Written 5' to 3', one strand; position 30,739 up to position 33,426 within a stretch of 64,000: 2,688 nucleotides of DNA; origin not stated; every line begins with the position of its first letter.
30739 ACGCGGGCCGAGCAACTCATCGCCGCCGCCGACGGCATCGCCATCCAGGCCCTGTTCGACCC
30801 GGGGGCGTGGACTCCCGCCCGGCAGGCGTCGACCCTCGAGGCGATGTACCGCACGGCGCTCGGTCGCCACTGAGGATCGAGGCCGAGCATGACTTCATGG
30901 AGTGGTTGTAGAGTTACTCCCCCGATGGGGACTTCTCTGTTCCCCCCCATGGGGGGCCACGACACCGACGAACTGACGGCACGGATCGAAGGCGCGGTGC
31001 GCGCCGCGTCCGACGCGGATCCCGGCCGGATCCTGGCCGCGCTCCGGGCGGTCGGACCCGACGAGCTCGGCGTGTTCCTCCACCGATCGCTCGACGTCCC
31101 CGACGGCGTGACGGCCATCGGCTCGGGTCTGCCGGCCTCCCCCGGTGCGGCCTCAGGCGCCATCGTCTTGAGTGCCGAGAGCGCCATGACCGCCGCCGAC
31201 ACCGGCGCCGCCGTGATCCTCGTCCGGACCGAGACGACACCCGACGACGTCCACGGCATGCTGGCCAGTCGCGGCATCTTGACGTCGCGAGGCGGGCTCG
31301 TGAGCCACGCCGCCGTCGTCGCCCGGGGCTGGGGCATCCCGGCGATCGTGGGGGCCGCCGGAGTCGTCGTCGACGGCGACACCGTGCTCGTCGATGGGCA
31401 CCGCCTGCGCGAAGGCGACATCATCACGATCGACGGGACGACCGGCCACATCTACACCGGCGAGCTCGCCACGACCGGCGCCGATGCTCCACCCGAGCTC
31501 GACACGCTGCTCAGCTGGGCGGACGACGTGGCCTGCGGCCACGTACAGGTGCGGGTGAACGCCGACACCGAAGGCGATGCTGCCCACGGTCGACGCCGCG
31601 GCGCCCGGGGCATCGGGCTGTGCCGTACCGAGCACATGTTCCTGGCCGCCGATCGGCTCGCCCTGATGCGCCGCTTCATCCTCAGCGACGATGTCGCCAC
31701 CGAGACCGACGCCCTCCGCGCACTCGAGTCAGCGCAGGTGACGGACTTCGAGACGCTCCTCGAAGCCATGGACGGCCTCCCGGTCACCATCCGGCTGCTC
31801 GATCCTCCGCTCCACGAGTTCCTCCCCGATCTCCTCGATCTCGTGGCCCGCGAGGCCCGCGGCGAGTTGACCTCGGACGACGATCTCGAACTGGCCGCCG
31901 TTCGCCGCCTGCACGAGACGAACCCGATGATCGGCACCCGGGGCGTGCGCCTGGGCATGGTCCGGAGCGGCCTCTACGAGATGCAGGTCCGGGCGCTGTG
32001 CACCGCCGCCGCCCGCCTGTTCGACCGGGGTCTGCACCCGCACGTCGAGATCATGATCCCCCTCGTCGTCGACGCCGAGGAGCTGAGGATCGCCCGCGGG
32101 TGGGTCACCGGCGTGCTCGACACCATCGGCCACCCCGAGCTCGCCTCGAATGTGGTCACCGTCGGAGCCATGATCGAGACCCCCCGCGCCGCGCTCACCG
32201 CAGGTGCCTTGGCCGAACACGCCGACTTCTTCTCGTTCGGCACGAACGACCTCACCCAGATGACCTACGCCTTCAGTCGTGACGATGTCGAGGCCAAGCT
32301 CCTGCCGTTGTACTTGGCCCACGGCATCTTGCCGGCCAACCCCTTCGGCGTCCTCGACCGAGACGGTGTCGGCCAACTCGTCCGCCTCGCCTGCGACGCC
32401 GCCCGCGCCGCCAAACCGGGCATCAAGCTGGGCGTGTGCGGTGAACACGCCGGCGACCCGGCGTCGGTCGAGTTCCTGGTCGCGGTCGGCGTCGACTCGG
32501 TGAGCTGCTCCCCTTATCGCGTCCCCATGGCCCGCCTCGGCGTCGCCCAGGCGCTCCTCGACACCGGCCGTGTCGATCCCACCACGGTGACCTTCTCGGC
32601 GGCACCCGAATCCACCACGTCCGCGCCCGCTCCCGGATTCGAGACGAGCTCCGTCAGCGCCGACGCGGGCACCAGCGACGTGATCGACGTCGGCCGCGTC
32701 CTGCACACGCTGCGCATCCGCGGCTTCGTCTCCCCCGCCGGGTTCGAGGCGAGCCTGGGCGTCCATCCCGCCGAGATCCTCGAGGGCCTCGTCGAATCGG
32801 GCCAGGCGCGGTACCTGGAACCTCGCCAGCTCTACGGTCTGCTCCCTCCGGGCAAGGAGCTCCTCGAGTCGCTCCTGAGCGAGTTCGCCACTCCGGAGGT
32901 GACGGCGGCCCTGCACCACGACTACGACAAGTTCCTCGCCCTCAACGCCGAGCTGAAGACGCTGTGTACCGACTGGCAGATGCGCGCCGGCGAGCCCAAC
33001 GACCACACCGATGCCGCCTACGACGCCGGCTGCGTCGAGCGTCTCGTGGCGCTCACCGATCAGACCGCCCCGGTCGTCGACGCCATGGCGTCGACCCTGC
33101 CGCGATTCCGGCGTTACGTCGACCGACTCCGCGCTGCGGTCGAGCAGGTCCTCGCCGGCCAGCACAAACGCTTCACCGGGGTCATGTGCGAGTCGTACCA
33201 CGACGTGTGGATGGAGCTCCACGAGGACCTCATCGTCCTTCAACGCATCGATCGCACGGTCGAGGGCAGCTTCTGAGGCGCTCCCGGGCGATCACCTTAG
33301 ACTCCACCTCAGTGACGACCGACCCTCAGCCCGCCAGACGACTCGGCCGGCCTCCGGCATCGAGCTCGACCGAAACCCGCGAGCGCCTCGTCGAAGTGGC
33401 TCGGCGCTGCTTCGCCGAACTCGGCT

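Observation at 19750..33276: Three phosphohistidine swivel-domain proteins with no recognisable ATP-grasp domain, each next to a Rieske oxygenase and a TetR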

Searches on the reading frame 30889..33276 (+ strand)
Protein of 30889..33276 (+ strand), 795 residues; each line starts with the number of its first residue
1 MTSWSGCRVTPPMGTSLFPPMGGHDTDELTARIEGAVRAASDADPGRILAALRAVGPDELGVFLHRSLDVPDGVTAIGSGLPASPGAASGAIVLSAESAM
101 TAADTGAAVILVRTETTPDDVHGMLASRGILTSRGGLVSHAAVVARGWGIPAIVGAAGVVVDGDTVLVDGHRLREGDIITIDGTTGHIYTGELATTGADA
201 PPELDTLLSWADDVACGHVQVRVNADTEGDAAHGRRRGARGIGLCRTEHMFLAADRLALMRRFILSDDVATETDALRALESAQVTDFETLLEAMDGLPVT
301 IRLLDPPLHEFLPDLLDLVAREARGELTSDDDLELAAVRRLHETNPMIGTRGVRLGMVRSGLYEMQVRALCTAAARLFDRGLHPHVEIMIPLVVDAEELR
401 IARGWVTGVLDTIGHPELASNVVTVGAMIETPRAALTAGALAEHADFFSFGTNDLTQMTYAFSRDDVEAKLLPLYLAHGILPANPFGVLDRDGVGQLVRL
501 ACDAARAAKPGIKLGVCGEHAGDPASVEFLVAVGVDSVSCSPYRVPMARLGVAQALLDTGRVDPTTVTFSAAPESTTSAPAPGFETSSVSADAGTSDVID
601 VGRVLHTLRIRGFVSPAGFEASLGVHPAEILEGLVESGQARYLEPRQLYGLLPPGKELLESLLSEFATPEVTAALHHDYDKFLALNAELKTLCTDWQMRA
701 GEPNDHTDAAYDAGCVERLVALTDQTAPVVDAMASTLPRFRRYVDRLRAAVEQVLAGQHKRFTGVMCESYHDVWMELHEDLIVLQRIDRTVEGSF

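Call 8: search_protein_families(library=pfam, max_evalue=0.01, proteins=[window:30889-33273:+])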
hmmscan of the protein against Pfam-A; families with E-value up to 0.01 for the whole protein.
window:30889-33273:+ (795 aa): 2 families
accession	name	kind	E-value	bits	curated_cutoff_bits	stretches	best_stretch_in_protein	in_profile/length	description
PF02896.24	PEP-utilizers_C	-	2.3e-75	253.9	22.8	1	209-555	12-291/293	PEP-utilising enzyme, PEP-binding domain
PF00391.29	PEP-utilizers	-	1.2e-21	76.5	23.1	1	109-186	5-72/72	PEP-utilising enzyme, mobile domain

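Call 9: search_protein_families(library=ncbifam, max_evalue=0.01, proteins=[window:30889-33273:+])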
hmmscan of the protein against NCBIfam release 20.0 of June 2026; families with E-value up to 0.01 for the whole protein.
window:30889-33273:+ (795 aa): 24 families
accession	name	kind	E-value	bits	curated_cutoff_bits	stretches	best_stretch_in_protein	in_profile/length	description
TIGR01828.1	pyru_phos_dikin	equivalog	7.5e-185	616.4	843.45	1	51-556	361-864/865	pyruvate, phosphate dikinase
NF005057.0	PRK06464.1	equivalog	2.1e-50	171.6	598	1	76-554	356-787/798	phosphoenolpyruvate synthase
TIGR01418.1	PEP_synth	equivalog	1.8e-45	155.6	739.75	1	76-554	352-781/784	pyruvate, water dikinase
TIGR01417.1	PTS_I_fam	equivalog_domain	5.3e-44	150.6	341.7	2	332-552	338-536/565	phosphoenolpyruvate--protein phosphotransferase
NF008382.0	PRK11177.1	equivalog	1.1e-36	126.7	824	2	332-547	339-532/575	phosphoenolpyruvate-protein phosphotransferase PtsI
NF004531.0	PRK05878.1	equivalog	6.1e-31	107.6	456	1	50-232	324-500/534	pyruvate, phosphate dikinase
NF008283.0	PRK11061.1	equivalog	4.9e-25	87.9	583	2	341-545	513-696/748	phosphoenolpyruvate--protein phosphotransferase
NF004882.0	PRK06241.2-3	equivalog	8.2e-11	40.7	850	1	79-188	719-816/827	phosphoenolpyruvate synthase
NF004881.0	PRK06241.2-2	equivalog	2e-10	39.6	883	1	79-188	790-887/898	phosphoenolpyruvate synthase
NF006153.0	PRK08296.1-5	subfamily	6.7e-10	38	578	1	71-187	498-602/608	hypothetical protein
NF041857.1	RIF_Ptrans_rph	equivalog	1.1e-08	34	999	1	66-187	754-860/864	rifamycin-inactivating phosphotransferase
NF004978.0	PRK06354.1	subfamily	1.7e-08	33.4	462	1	78-194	483-588/590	pyruvate kinase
NF006151.0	PRK08296.1-3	equivalog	2.1e-08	33.1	693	1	53-186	482-598/604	hypothetical protein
NF004878.0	PRK06241.1-3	subfamily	9.1e-08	30.6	945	1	69-172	782-883/891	phosphoenolpyruvate synthase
NF004877.0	PRK06241.1-2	subfamily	1.2e-07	30.5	866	1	79-187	768-864/869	phosphoenolpyruvate synthase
NF006150.0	PRK08296.1-2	subfamily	5.5e-07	28.2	650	1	77-186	502-617/633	hypothetical protein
NF006152.0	PRK08296.1-4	equivalog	7.4e-07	27.9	723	1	70-170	499-600/609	hypothetical protein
NF006149.0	PRK08296.1-1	equivalog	7.8e-05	21.2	730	1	79-174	466-556/568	hypothetical protein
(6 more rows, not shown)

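Call 11: search_solved_structures(query=window:30889-33273:+, max_evalue=0.01, show_alignments=1)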
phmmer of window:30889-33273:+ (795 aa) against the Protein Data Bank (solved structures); distinct sequences matched with E-value up to 0.01: 33.
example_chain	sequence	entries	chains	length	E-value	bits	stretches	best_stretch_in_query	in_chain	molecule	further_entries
5jvn_A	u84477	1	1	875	1.9e-138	466.2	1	34-556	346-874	Pyruvate, phosphate dikinase, chloroplastic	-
1vbg_A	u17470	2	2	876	2.4e-137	462.6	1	49-556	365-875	pyruvate,orthophosphate dikinase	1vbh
5jvj_A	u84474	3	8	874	4.1e-135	455.2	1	34-556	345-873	Pyruvate, phosphate dikinase, chloroplastic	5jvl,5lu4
2dik_A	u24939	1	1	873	7.4e-132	444.4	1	75-558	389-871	PROTEIN (PYRUVATE PHOSPHATE DIKINASE)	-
1dik_A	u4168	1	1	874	7.4e-132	444.4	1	75-558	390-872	PYRUVATE PHOSPHATE DIKINASE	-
1jde_A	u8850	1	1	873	7.4e-132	444.4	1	75-558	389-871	PYRUVATE, PHOSPHATE DIKINASE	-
1kbl_A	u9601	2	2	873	7.5e-132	444.4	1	75-558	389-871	PYRUVATE PHOSPHATE DIKINASE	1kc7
2r82_A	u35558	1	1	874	7.5e-132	444.4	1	75-558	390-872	Pyruvate, phosphate dikinase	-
9pzl_A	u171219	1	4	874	7.5e-132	444.4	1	75-558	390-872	Pyruvate, phosphate dikinase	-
1ggo_A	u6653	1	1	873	7.5e-132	444.4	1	75-558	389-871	PROTEIN (PYRUVATE, PHOSPHATE DIKINASE)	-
2x0s_A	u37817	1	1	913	2.6e-127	429.4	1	34-558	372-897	PYRUVATE PHOSPHATE DIKINASE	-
8a8e_A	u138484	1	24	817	9.5e-36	126.6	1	75-554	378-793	Phosphoenolpyruvate synthase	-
2fm4_A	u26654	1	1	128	9.5e-31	110.1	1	76-193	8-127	Pyruvate, phosphate dikinase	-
2kx9_A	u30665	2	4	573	2.1e-30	108.9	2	332-550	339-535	Phosphoenolpyruvate-protein phosphotransferase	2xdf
2hwg_A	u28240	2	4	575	2.2e-30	108.9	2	332-550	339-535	Phosphoenolpyruvate-protein phosphotransferase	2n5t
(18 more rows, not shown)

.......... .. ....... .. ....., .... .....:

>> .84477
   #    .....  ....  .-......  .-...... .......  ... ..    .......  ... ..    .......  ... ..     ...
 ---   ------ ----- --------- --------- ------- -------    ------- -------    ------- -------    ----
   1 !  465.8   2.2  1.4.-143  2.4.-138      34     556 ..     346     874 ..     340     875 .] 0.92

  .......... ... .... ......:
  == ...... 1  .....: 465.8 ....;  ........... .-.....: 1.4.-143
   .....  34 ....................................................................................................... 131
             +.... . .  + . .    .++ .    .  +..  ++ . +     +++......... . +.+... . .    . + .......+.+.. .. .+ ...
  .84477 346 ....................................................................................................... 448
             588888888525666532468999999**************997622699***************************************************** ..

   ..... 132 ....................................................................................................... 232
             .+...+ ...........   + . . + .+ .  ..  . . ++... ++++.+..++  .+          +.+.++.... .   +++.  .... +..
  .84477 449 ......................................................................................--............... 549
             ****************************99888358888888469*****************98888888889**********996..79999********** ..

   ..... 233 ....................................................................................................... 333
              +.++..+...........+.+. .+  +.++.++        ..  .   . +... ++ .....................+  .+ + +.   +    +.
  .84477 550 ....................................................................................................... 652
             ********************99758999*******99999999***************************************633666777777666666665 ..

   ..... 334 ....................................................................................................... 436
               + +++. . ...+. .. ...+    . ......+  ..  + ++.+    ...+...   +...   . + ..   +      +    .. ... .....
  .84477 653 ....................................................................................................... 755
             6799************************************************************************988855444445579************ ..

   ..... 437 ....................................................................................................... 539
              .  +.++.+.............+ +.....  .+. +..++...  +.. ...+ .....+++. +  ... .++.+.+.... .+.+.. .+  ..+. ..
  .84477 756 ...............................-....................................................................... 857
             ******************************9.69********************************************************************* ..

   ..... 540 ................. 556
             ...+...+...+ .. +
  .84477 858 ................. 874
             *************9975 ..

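Call 12: find_encoding_contigs(protein=window:30889-33276:+, flank=10000, max_places=6)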
Protein window:30889-33276:+ (795 aa): no gene with exactly this product is on record in the collection.

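Call 13: find_homologous_proteins(query=window:30889-33273:+, max_evalue=1e-10)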
Query window:30889-33273:+ (795 aa): 8000 proteins with E <= 1e-10 among 8000 candidates; the best 120 are listed.
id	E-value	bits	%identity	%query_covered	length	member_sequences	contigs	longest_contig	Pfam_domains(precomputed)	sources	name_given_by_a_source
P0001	0.0e+0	1729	100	98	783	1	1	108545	PF00391.30,PF02896.25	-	-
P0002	0.0e+0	1161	71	96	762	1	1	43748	PF00391.30,PF02896.25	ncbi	-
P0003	0.0e+0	1126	69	97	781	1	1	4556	PF00391.30,PF02896.25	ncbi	-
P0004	0.0e+0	1125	68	94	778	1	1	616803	PF00391.30,PF02896.25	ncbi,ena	-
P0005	0.0e+0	1119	69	97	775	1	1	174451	PF00391.30,PF02896.25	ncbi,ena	-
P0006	0.0e+0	1116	69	96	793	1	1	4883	PF00391.30,PF02896.25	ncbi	-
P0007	0.0e+0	1116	69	94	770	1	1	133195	PF00391.30,PF02896.25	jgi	jgi:phosphoenolpyruvate-protein kinase (PTS system EI component)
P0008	0.0e+0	1109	68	94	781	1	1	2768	PF00391.30,PF02896.25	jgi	jgi:phosphoenolpyruvate-protein kinase (PTS system EI component)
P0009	0.0e+0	1108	69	94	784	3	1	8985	PF00391.30,PF02896.25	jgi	jgi:phosphoenolpyruvate-protein kinase (PTS system EI component)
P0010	0.0e+0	1108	68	96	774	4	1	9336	PF00391.30,PF02896.25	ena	-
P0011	0.0e+0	1107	68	97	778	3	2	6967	PF00391.30,PF02896.25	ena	-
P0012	0.0e+0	1104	67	97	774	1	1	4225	PF00391.30,PF02896.25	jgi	jgi:phosphoenolpyruvate-protein kinase (PTS system EI component)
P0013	0.0e+0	1102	67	97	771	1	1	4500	PF00391.30,PF02896.25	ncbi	ncbi:MAG: putative PEP-binding protein [Ilumatobacteraceae bacterium]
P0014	0.0e+0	1101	68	97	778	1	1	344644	PF00391.30,PF02896.25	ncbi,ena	-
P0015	0.0e+0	1099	68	94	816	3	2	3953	PF00391.30,PF02896.25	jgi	jgi:phosphoenolpyruvate-protein kinase (PTS system EI component)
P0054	0.0e+0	1074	64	97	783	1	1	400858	PF00391.30,PF02896.25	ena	-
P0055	0.0e+0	1073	64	98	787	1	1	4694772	PF00391.30,PF02896.25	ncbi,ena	-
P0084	0.0e+0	1061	65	97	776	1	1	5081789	PF00391.30,PF02896.25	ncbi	ncbi:MAG: putative PEP-binding protein [Acidimicrobiales bacterium]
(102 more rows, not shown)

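Call 14: find_encoding_contigs(protein=P0001, flank=10000, max_places=3)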
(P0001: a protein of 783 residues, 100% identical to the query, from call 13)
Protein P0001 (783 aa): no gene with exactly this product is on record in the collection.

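Call 15: find_encoding_contigs(protein=P0055, flank=10000, max_places=3)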
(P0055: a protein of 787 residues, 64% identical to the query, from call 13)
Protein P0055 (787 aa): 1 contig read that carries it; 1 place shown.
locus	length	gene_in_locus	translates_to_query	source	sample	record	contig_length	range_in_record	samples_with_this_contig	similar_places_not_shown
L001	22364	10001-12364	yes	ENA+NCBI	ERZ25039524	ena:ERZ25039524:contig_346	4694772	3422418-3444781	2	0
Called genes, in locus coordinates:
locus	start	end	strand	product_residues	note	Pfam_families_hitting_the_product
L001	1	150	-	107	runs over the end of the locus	-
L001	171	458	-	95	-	-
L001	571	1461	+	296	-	PF01497:Peripla_BP_2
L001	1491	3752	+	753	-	PF00884:Sulfatase, PF16347:SGSH_C (faint)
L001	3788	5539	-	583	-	PF13484:Fer4_16 (faint), PF13534:Fer4_17 (faint), PF00037:Fer4 (faint), PF14697:Fer4_21 (faint), PF12838:Fer4_7 (weak), PF13187:Fer4_9 (faint)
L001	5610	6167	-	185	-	-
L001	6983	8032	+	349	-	PF00296:Bac_luciferase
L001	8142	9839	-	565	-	-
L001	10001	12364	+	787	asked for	PF00391:PEP-utilizers, PF02896:PEP-utilizers_C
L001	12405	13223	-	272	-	PF01261:AP_endonuc_2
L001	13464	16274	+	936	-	PF00690:Cation_ATPase_N, PF00122:E1-E2_ATPase, PF13246:Cation_ATPase, PF00702:Hydrolase, PF12710:HAD (weak), PF08282:Hydrolase_3 (weak), PF00689:Cation_ATPase_C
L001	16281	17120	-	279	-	PF02900:LigB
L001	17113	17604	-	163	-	PF07746:LigA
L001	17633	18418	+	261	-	-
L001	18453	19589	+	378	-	PF06441:EHN, PF00561:Abhydrolase_1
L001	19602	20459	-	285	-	PF02585:PIG-L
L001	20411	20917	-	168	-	-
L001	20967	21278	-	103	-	PF07876:Dabb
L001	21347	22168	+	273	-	PF00581:Rhodanese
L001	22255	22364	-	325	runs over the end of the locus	PF12146:Hydrolase_4 (faint), PF12697:Abhydrolase_6, PF00561:Abhydrolase_1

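Call 46: predict_structure(alignment_id=A1)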
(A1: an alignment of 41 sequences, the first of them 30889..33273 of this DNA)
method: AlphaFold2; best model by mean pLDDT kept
length: 795 residues; sequences in the alignment: 41
mean_pLDDT: 82.2   pTM: 0.65
mean pLDDT of the five models: 82.2, 80.1, 79.5, 78.9, 76.8
residues with pLDDT >= 90: 346; 70-90: 318; 50-70: 69; < 50: 62
segments of 3 or more residues with pLDDT < 50: 1-24, 462-468, 483-485, 573-598
pLDDT, mean of each block of 10 residues (from residue 1): 26 31 67 91 82 91 85 91 91 94 92 82 89 75 78 90 91 96 94 87 92 94 89 92 83 79 84 92 94 95 75 78 89 81 60 59 88 95 93 84 86 81 86 87 94 72 46 60 55 83 96 87 83 93 89 94 88 44 37 47 87 85 83 93 81 90 85 89 94 92 88 96 96 91 91 89 76 90 83 58
secondary structure, 60 per line:
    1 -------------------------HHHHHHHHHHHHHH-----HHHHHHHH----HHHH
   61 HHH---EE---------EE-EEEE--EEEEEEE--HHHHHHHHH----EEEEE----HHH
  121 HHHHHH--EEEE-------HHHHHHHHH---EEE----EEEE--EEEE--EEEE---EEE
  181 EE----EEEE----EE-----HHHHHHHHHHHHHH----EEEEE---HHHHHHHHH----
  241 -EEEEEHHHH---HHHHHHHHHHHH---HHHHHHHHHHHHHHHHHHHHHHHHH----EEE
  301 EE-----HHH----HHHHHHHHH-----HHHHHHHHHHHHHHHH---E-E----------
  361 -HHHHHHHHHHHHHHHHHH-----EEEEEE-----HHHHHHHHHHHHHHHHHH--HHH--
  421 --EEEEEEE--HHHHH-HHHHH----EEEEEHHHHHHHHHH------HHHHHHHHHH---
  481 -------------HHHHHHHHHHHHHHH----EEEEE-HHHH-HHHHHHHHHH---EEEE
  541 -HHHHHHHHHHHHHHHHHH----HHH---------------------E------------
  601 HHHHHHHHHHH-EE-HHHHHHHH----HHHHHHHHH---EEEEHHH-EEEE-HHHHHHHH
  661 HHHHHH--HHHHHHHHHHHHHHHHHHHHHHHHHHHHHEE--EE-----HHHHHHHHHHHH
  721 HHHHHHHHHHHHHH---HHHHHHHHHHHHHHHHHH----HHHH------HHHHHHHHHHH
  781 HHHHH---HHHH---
elements in order (helices of 4 or more, strands of 3 or more residues): H26-39 H45-52 H57-63 E81-84 E87-93 H96-104 E109-113 H118-126 E129-132 H140-148 E152-154 E159-162 E165-168 E171-174 E178-182 E187-190 H202-215 E220-224 H228-236 E242-246 H247-250 H254-265 H269-293 E298-302 H315-323 H329-344 H362-379 E385-390 H396-413 E423-429 H432-436 H438-442 E447-451 H452-461 H468-477 H494-508 E513-517 H519-522 H524-533 E537-540 H542-559 H601-611 H616-623 H628-636 E640-643 E648-651 H653-666 H669-697 H709-734 H738-755 H760-763 H770-785 H789-792

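Call 52: fold_search(model_id=the predicted structure, library=pdb)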
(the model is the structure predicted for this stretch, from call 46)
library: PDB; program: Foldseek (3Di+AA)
matches with E <= 10: 1437; with E <= 0.001: 112
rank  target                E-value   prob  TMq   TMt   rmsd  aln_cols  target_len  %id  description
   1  1vbg                  5.5e-47  1.00  0.56  0.51   5.3       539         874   46  Pyruvate Phosphate Dikinase from Maize (released 2005-03-08)
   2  5jvj_B                7.4e-47  1.00  0.58  0.57   5.1       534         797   46  C4-type pyruvate phosphate dikinase: different conformational states of the nucleotide binding domain in the dimer (released 2017-04-05)
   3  5jvl_A                1.3e-46  1.00  0.58  0.53   5.1       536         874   46  C4-type pyruvate phospate dikinase: nucleotide binding domain with bound ATP analogue (released 2017-04-05)
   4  5jvj_A                1.4e-45  1.00  0.57  0.53   5.1       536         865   46  C4-type pyruvate phosphate dikinase: different conformational states of the nucleotide binding domain in the dimer (released 2017-04-05)
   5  5jvl_C                1.9e-45  1.00  0.58  0.54   5.2       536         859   46  C4-type pyruvate phospate dikinase: nucleotide binding domain with bound ATP analogue (released 2017-04-05)
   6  5jvn                  2.3e-44  1.00  0.51  0.47   7.2       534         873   47  C3-type pyruvate phosphate dikinase: intermediate state of the central domain in the swiveling mechanism (released 2017-04-05)
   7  1vbh                  2.7e-44  1.00  0.54  0.51   5.5       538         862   46  Pyruvate Phosphate Dikinase with bound Mg-PEP from Maize (released 2005-03-08)
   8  5lu4_A                1.4e-43  1.00  0.44  0.42  10.0       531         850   45  C4-type pyruvate phosphate dikinase: conformational intermediate of central domain in the swiveling mechanism (released 2017-05-24)
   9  5lu4_B                3.0e-43  1.00  0.44  0.42   9.9       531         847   46  C4-type pyruvate phosphate dikinase: conformational intermediate of central domain in the swiveling mechanism (released 2017-05-24)
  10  2r82                  4.1e-43  1.00  0.57  0.53   5.2       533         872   45  Pyruvate phosphate dikinase (PPDK) triple mutant R219E/E271R/S262D adapts a second conformational state (released 2008-01-01)
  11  1kbl                  7.2e-42  1.00  0.45  0.41  11.5       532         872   44  PYRUVATE PHOSPHATE DIKINASE (released 2002-01-30)
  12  2x0s                  7.5e-41  1.00  0.44  0.39  12.9       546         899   42  3.0 A RESOLUTION CRYSTAL STRUCTURE OF GLYCOSOMAL PYRUVATE PHOSPHATE DIKINASE FROM TRYPANOSOMA BRUCEI (released 2009-12-29)
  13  1dik                  4.0e-40  1.00  0.44  0.41  11.5       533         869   43  PYRUVATE PHOSPHATE DIKINASE (released 1996-04-03)
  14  1ggo                  3.9e-38  1.00  0.44  0.41  11.6       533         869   43  T453A MUTANT OF PYRUVATE, PHOSPHATE DIKINASE (released 2001-01-10)
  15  2dik                  1.1e-37  1.00  0.44  0.41  11.5       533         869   43  R337A MUTANT OF PYRUVATE PHOSPHATE DIKINASE (released 1999-09-13)
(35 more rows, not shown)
